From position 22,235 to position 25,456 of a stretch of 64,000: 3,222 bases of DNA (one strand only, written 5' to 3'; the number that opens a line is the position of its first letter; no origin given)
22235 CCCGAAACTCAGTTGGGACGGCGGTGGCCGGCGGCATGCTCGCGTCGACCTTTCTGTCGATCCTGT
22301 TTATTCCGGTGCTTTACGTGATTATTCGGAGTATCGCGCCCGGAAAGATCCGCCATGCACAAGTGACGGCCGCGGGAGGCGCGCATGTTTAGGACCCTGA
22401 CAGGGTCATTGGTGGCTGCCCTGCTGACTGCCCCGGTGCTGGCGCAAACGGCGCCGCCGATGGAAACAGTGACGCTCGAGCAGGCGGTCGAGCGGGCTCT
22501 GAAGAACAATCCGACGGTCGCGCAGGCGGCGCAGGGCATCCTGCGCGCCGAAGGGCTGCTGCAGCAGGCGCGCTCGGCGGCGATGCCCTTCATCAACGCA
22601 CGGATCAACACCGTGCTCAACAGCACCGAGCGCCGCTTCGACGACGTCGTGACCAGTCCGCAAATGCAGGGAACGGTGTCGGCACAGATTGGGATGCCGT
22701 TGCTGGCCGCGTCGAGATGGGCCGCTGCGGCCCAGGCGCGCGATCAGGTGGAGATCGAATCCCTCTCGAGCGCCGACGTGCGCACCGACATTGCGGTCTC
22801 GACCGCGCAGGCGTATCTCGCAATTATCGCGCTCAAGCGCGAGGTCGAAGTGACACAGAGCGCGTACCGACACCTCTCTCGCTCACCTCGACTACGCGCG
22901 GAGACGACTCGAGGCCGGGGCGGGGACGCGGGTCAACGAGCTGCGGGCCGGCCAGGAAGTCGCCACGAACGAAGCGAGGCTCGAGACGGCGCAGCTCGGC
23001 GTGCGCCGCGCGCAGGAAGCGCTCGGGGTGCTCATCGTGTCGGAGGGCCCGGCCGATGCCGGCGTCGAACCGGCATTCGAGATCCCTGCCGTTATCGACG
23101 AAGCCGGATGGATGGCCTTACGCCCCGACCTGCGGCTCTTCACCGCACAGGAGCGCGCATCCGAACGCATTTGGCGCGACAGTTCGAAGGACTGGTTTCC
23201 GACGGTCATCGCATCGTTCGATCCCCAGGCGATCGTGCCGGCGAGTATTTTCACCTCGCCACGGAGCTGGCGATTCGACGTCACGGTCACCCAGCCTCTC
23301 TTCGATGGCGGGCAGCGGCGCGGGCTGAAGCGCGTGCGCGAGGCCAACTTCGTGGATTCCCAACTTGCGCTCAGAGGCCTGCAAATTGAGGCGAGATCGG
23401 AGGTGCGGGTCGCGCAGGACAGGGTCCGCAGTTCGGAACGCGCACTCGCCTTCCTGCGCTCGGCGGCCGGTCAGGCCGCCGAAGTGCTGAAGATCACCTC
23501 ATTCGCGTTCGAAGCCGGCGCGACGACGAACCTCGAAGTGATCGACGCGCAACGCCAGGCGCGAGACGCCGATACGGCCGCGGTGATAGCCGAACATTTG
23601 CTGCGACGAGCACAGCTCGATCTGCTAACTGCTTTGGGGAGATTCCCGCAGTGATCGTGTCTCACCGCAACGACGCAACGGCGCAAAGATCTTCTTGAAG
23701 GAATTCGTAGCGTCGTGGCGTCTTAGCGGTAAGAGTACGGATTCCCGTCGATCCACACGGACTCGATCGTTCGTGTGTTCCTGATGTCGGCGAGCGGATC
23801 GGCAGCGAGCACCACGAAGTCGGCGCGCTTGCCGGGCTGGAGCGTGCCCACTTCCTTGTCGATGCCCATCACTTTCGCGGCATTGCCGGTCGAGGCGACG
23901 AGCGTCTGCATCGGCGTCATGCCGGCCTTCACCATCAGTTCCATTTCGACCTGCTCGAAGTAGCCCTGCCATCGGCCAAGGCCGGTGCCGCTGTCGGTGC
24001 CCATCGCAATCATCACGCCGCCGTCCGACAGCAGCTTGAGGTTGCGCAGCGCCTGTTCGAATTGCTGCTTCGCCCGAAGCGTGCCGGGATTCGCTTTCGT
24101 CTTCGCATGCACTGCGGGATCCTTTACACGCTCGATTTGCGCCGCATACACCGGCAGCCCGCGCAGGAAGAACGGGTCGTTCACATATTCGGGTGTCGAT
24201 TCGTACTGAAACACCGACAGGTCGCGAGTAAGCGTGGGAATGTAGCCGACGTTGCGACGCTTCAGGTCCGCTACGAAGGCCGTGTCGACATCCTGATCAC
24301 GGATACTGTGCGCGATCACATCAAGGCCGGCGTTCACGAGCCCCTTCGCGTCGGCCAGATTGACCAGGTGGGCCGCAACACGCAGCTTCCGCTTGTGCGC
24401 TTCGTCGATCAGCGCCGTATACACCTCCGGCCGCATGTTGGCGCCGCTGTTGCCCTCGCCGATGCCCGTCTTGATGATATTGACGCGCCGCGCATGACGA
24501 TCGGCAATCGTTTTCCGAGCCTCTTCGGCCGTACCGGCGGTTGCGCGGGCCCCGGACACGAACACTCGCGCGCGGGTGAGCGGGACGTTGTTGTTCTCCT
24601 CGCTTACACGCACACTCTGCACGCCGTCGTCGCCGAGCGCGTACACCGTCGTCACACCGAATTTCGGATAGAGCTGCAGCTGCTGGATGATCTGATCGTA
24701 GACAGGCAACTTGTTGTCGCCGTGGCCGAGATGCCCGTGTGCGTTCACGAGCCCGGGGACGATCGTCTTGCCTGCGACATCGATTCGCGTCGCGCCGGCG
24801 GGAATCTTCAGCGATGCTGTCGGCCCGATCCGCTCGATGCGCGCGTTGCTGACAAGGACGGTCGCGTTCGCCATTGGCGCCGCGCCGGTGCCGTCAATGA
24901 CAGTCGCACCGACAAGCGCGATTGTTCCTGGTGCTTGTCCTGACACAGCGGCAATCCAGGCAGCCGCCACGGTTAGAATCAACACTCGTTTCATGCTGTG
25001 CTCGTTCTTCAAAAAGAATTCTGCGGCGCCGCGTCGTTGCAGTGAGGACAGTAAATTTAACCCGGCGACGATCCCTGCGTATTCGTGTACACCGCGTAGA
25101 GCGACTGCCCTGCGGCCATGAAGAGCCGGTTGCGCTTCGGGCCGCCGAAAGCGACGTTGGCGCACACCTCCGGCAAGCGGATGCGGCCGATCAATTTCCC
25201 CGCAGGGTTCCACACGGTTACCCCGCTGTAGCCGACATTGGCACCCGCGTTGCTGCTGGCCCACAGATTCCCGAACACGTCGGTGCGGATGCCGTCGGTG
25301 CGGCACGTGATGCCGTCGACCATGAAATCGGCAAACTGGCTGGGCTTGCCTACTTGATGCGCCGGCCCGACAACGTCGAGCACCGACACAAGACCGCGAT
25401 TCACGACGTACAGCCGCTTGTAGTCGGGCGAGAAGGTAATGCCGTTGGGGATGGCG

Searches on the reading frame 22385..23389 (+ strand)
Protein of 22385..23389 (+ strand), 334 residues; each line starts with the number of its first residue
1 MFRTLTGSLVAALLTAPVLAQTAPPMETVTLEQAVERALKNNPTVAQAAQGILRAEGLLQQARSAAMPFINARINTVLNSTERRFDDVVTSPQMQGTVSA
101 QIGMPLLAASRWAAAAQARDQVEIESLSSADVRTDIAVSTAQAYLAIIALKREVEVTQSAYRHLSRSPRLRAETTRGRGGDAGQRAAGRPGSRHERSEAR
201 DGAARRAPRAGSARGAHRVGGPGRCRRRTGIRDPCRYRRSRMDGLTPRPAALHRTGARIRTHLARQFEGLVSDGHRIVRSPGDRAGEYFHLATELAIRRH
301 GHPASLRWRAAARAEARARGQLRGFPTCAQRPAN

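Call 23: search_protein_families(library=pfam, proteins=[window:22385-23389:+], max_evalue=0.01)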
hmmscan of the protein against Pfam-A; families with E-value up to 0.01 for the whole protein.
window:22385-23389:+ (334 aa): 1 family
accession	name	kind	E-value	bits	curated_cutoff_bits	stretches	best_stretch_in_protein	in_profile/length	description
PF02321.23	OEP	-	2.6e-14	53.9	22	1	31-164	1-133/187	Outer membrane efflux protein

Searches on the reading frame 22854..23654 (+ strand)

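Call 23: search_protein_families(library=pfam, proteins=[window:22854-23654:+], max_evalue=0.01)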
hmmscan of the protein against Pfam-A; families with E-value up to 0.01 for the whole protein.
window:22854-23654:+ (266 aa): 1 family
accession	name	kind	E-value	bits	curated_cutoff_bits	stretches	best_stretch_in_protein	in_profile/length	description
PF02321.23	OEP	-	3.2e-22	79.7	22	1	90-262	12-187/187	Outer membrane efflux protein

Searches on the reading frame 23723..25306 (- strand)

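Call 23: search_protein_families(library=pfam, proteins=[window:23723-25306:-], max_evalue=0.01)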
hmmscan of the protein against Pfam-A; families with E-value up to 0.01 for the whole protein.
window:23723-25306:- (527 aa): 2 families
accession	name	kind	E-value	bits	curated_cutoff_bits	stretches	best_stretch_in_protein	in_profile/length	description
PF01979.26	Amidohydro_1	-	6.6e-23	81.9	25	2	424-522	237-343/345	Amidohydrolase family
PF07969.17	Amidohydro_3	-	1.3e-11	45.1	29.7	1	208-522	163-469/472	Amidohydrolase family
